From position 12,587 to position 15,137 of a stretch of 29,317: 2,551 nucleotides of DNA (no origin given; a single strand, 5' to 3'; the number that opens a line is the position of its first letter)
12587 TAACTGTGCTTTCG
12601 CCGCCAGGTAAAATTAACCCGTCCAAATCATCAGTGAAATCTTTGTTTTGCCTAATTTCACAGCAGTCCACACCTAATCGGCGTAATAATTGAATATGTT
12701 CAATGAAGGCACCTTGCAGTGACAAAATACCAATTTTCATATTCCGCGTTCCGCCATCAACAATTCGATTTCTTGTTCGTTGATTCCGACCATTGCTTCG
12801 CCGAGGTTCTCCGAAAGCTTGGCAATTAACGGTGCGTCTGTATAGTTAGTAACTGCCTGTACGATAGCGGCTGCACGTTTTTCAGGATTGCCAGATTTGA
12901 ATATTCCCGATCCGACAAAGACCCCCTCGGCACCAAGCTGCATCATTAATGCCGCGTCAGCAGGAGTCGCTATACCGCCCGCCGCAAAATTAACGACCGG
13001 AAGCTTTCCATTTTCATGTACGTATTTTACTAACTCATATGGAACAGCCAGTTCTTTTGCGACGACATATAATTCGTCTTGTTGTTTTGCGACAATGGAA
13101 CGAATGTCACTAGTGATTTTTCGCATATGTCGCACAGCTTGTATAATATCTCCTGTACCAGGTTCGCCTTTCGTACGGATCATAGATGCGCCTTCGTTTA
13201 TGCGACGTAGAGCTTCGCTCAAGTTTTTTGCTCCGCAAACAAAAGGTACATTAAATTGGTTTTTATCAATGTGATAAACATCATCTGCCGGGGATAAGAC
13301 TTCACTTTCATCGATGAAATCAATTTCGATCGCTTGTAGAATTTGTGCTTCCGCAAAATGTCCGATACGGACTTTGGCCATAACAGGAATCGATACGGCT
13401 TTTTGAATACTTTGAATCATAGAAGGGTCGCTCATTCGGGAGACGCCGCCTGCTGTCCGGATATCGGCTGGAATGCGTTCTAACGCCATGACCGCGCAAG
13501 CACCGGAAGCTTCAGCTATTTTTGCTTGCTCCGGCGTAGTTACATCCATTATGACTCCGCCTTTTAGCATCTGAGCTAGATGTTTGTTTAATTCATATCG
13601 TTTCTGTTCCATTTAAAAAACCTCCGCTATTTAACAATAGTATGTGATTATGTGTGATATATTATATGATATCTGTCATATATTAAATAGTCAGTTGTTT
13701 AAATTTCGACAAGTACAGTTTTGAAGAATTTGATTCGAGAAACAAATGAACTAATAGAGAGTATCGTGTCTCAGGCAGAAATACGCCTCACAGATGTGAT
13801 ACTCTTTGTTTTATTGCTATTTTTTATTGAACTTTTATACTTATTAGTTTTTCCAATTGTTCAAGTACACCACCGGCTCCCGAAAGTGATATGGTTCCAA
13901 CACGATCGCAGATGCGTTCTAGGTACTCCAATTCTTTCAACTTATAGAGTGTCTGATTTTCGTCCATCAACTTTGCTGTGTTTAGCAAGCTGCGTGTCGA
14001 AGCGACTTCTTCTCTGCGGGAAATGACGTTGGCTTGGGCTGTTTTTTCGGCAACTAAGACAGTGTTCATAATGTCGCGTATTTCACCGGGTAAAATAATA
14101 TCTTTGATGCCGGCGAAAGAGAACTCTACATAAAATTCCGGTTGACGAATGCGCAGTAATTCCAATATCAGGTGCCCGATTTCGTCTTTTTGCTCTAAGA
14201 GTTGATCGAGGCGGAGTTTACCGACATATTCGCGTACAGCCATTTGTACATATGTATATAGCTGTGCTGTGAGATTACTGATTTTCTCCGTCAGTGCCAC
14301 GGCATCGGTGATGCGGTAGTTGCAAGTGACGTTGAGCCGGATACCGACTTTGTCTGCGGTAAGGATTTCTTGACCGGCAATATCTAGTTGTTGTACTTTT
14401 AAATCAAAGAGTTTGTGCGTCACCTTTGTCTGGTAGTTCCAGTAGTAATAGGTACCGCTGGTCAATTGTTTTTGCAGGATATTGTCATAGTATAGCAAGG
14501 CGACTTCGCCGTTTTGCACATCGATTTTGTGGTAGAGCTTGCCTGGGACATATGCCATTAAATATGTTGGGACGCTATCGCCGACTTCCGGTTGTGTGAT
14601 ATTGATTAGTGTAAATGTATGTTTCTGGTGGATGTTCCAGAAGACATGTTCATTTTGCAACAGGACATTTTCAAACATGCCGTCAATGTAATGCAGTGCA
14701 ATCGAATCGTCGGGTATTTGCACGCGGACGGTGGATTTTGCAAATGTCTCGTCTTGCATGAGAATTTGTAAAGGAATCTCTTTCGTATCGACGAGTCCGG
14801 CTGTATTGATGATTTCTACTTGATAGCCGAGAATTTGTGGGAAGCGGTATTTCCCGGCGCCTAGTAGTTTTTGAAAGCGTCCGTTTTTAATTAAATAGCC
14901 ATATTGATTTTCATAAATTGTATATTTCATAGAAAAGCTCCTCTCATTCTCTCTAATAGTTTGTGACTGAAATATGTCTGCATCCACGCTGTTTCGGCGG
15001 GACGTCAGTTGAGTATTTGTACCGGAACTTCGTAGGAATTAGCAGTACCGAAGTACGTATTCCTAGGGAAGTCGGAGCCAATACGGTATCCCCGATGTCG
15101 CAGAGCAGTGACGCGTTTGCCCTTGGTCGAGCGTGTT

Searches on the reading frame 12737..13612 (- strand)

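Call 7: search_protein_families(library=pfam, proteins=[window:12737-13612:-])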
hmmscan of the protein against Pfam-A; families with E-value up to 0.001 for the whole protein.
window:12737-13612:- (291 aa): 4 families
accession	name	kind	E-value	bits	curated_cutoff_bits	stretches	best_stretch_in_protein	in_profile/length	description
PF01680.23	SOR_SNZ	-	6.5e-107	356.4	27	1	7-211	3-207/207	SOR/SNZ family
PF05690.20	ThiG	-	2e-08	34.3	23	1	193-256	165-226/247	Thiazole biosynthesis protein ThiG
PF01207.24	Dus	-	1.8e-05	24.5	20.4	0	191-238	172-218/311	Dihydrouridine synthase (Dus)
PF03060.21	NMO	-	2.1e-05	24.5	28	0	193-237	183-225/331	Nitronate monooxygenase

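Call 8: search_protein_families(library=ncbifam, proteins=[window:12737-13612:-])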
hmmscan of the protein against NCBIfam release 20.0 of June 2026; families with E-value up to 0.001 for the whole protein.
window:12737-13612:- (291 aa): 16 families
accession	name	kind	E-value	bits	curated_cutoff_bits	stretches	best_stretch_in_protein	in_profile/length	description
NF003215.0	PRK04180.1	equivalog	8.5e-151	501.4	395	1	2-290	7-297/298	pyridoxal 5'-phosphate synthase lyase subunit PdxS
TIGR00343.1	TIGR00343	equivalog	5.8e-146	485.5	438.45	1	8-284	1-278/287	pyridoxal 5'-phosphate synthase lyase subunit PdxS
TIGR00737.1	nifR3_yhdG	equivalog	8.5e-06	25.2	293.3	0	192-243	181-229/319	tRNA dihydrouridine synthase DusB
NF005442.0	PRK07028.1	equivalog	1.3e-05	24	593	1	191-260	150-216/430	bifunctional hexulose-6-phosphate synthase/ribonuclease regulator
NF005574.0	PRK07259.1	equivalog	1.8e-05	23.8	269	0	193-239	227-271/304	dihydroorotate dehydrogenase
NF005819.0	PRK07695.1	equivalog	2.1e-05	24.3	251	0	195-256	141-199/205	thiazole tautomerase TenI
NF010112.0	PRK13585.1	equivalog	2.5e-05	24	243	1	192-241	181-228/241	1-(5-phosphoribosyl)-5-[(5-phosphoribosylamino)methylideneamino]imidazole-4-carboxamide isomerase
NF002231.0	PRK01130.1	subfamily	2.8e-05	23.3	189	1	192-238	170-214/230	putative N-acetylmannosamine-6-phosphate 2-epimerase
TIGR03572.1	WbuZ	equivalog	3.1e-05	23.4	299.7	0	161-242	27-111/232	glycosyl amidation-associated protein WbuZ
NF003198.0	PRK04169.1-2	subfamily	7e-05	22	247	1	189-255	183-247/249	geranylgeranylglyceryl/heptaprenylglyceryl phosphate synthase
NF003302.0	PRK04302.1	subfamily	7.1e-05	22.7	132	1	209-254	177-222/223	triose-phosphate isomerase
NF005741.0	PRK07565.1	subfamily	0.00026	20.2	303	0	29-82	120-174/335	dihydroorotate dehydrogenase-like protein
TIGR01037.2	pyrD_sub1_fam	subfamily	0.00049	19.3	270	0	132-241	165-270/300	dihydroorotate dehydrogenase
NF001369.0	PRK00278.1-1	equivalog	0.00054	19.1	329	0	206-255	213-262/271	indole-3-glycerol phosphate synthase TrpC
NF003652.0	PRK05286.2-5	equivalog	0.00058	19.1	267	0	193-237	281-325/353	quinone-dependent dihydroorotate dehydrogenase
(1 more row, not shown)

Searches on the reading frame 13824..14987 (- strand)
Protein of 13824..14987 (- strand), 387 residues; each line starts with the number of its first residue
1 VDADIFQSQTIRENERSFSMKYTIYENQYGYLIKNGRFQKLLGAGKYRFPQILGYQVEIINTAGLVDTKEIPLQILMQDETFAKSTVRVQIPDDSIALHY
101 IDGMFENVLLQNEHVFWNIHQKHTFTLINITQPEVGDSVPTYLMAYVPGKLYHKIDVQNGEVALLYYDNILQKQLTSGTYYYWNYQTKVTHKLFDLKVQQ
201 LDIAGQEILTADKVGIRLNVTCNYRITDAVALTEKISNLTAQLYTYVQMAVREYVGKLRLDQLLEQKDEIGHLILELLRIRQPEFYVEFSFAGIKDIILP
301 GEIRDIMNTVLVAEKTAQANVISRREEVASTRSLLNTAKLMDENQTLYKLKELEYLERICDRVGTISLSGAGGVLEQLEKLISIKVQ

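Call 7: search_protein_families(library=pfam, proteins=[window:13824-14987:-])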
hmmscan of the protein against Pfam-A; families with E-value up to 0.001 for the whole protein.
window:13824-14987:- (387 aa): 1 family
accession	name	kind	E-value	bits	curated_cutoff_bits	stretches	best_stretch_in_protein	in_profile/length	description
PF01145.31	Band_7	-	3.2e-22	79.9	23.6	1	157-327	3-175/176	SPFH domain / Band 7 family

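Call 8: search_protein_families(library=ncbifam, proteins=[window:13824-14987:-])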
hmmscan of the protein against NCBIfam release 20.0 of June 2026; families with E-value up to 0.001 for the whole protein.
window:13824-14987:- (387 aa): 2 families
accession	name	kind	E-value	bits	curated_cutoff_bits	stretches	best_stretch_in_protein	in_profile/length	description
TIGR01932.1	hflC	equivalog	0.0001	21.2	134.4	1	178-268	51-144/318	protease modulator HflC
TIGR01933.1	hflK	equivalog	0.00027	20.5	159.4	0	197-274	43-120/261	FtsH protease activity modulator HflK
